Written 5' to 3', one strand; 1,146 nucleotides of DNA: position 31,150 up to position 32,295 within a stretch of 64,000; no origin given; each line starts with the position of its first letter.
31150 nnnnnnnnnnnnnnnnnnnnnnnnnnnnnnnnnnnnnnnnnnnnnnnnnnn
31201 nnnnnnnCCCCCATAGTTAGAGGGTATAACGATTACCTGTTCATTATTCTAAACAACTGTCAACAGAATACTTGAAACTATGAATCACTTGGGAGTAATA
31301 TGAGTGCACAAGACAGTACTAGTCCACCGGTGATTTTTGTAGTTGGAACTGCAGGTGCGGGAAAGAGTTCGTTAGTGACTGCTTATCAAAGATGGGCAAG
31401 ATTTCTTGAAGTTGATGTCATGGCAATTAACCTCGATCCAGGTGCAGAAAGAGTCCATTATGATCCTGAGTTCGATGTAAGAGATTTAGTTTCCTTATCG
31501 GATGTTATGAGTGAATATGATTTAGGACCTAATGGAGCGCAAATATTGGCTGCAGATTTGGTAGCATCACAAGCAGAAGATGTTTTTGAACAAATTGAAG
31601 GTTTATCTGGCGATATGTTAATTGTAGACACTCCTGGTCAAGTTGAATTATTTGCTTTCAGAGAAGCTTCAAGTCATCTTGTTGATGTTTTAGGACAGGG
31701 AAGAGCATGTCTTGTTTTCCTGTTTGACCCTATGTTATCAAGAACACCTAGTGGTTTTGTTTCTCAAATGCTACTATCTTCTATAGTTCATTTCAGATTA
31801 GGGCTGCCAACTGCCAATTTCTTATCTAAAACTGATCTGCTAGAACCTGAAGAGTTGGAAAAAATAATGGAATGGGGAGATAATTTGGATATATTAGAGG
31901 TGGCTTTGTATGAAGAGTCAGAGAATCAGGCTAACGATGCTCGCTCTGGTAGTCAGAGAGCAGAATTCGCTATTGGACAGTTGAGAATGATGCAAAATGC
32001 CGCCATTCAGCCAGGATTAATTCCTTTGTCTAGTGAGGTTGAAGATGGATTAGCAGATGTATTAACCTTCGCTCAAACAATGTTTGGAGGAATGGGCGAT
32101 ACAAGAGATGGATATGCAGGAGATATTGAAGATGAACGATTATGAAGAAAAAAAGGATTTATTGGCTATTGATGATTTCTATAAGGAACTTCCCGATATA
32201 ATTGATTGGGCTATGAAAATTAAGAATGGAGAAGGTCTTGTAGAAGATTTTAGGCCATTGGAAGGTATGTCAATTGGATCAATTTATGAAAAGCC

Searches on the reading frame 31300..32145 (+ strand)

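Call 12: search_protein_families(library=pfam, proteins=[window:31300-32145:+], max_evalue=0.001)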
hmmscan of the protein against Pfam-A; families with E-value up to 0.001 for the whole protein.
window:31300-32145:+ (281 aa): 2 families
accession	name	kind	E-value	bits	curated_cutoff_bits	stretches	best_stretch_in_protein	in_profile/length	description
PF03029.23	ATP_bind_1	-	2.4e-52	178.5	27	1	14-261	1-237/240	Conserved hypothetical ATP binding protein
PF13191.12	AAA_16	-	0.0007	20.6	32.6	0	6-31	21-46/167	AAA ATPase domain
